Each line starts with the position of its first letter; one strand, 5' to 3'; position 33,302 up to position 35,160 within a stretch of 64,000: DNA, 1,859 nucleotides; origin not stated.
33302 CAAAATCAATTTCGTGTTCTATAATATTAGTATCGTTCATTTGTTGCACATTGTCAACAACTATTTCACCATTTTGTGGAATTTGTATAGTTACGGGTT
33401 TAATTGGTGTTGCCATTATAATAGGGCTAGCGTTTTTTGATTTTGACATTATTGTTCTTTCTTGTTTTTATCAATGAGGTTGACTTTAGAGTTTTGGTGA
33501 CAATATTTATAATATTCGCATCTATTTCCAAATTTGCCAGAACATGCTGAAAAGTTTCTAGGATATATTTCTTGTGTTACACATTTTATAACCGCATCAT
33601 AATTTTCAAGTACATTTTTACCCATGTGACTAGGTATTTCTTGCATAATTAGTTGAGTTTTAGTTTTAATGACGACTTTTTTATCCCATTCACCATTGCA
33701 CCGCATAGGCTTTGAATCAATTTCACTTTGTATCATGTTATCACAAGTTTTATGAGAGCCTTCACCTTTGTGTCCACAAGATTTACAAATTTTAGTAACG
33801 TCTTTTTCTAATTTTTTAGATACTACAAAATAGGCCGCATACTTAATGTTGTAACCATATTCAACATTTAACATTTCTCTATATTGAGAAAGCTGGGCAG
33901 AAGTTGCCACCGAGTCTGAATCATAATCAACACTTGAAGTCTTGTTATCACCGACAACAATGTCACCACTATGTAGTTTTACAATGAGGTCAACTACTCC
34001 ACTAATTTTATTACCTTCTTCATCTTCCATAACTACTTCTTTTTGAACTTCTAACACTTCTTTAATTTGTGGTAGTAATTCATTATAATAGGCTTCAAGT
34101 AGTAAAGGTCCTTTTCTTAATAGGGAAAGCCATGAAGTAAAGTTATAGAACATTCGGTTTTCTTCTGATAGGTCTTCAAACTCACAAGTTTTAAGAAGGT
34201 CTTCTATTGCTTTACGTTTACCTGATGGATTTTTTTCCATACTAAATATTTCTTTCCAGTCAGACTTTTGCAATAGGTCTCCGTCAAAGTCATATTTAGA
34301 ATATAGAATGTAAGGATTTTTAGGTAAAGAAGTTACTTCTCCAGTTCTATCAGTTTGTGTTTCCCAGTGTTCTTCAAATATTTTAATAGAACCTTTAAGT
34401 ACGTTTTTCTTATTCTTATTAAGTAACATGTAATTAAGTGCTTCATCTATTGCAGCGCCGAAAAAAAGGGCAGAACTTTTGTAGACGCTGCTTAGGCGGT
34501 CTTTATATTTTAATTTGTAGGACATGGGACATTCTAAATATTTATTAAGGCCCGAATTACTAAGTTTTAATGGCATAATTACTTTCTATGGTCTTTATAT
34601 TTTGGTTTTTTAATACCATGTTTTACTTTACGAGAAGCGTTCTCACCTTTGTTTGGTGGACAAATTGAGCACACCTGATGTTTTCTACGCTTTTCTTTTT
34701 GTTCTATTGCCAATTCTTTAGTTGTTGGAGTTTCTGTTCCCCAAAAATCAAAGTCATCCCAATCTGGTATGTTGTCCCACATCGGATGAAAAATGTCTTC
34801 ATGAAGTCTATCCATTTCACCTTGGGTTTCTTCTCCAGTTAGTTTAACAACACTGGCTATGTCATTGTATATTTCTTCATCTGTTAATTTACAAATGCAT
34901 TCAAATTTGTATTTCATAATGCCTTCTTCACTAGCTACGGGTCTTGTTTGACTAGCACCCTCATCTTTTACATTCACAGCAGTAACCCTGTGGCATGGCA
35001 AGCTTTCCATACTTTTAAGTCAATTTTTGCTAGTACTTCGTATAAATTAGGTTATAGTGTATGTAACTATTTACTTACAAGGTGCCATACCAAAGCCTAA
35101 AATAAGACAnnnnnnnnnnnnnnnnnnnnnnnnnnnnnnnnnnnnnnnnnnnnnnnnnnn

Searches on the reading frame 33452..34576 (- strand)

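Call 13: search_protein_families(library=pfam, proteins=[window:33452-34576:-], max_evalue=0.01)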
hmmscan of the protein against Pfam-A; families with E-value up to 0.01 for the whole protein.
window:33452-34576:- (375 aa): 1 family
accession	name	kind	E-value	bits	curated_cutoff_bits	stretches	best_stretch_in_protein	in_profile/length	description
PF12705.13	PDDEXK_1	-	3.3e-13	50.6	22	2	118-360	54-247/247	PD-(D/E)XK nuclease superfamily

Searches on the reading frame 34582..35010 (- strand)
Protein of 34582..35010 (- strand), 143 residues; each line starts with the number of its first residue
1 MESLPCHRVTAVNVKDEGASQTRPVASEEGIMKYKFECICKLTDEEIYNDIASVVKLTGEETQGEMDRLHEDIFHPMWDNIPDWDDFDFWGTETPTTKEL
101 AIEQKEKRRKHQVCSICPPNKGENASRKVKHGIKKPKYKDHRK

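Call 89: search_protein_families(library=phrogs, proteins=[window:34582-35010:-], max_evalue=0.05)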
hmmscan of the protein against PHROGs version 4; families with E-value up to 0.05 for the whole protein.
window:34582-35010:- (143 aa): 1 family
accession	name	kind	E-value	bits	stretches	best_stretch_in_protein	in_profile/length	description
phrog_22198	-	unknown function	0.009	16.9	1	25-81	60-117/168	-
